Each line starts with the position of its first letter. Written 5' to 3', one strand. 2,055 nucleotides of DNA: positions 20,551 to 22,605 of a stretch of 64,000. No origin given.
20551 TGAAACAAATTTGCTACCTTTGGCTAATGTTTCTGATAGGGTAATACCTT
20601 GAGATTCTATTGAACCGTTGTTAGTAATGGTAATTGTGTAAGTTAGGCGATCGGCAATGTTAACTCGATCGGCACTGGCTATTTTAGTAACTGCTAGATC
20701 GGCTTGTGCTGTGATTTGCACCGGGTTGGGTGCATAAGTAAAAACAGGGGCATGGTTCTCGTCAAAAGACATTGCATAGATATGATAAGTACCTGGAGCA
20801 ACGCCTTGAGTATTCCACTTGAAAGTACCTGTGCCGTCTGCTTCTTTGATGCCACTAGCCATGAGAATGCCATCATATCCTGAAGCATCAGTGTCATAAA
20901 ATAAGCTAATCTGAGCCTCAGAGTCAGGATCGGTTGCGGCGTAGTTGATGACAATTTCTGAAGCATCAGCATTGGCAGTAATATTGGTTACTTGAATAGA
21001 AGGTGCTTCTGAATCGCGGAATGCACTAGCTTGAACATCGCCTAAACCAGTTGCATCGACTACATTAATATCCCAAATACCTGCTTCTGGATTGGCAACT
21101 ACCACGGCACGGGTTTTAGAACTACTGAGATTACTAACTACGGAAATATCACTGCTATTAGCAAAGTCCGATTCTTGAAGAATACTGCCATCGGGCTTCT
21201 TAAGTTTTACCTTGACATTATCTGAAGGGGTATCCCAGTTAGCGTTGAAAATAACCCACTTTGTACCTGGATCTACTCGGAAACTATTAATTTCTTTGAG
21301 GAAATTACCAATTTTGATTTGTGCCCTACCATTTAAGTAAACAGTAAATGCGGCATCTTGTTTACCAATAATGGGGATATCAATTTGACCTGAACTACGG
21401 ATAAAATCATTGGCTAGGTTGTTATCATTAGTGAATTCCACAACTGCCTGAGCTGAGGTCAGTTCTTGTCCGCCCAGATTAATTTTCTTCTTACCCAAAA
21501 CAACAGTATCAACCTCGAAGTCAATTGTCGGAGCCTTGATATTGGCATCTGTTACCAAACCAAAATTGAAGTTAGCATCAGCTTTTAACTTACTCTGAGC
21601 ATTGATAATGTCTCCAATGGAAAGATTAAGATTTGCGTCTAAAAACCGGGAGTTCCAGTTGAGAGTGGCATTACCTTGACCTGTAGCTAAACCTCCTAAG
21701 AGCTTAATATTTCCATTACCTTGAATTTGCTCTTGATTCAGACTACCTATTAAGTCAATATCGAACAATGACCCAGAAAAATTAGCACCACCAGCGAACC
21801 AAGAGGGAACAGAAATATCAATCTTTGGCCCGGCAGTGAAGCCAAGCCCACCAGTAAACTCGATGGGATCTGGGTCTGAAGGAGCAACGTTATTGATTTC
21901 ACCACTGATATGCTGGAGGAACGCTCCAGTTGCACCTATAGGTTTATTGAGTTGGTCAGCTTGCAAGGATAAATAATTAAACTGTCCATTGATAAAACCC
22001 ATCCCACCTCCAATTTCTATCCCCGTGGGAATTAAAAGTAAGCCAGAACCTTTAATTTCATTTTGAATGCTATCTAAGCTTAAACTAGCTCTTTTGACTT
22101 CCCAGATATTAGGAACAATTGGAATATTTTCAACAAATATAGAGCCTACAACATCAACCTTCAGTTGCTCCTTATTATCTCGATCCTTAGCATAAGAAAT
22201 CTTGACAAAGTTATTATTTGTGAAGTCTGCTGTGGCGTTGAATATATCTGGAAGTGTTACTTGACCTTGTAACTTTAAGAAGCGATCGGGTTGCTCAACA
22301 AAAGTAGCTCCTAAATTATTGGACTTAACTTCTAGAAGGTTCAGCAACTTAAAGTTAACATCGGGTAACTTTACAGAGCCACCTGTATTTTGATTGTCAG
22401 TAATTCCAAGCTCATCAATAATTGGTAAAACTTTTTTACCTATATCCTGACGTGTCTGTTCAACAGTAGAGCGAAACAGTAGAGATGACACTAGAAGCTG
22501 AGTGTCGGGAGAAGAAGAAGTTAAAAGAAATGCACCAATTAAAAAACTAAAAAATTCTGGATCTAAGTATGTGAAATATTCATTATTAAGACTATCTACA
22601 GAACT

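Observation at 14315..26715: Undescribed locus: PAS-LuxR regulator + two paralogous FG-GAP/DUF4114-like giant proteins bracketing a membrane parvulin foldase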

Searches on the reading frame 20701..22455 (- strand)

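Call 78: search_protein_families(library=pfam, proteins=[window:20701-22455:-], max_evalue=5)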
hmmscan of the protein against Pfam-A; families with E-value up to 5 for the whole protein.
window:20701-22455:- (585 aa): 4 families
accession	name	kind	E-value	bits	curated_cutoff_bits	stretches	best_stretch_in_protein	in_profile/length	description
PF23560.1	GBD_Hemicentin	-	0.072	13.4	27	1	390-466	18-86/100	Hemicentin galactose-binding domain-like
PF17957.7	Big_7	-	0.15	13.1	24.1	1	485-561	1-70/70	Bacterial Ig domain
PF19716.4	DUF6211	-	0.16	12.9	25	1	386-444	18-72/92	Family of unknown function (DUF6211)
PF10342.15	Kre9_KNH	-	0.21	12.8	24.6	1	497-574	9-88/94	Kre9/KNH-like N-terminal Ig-like domain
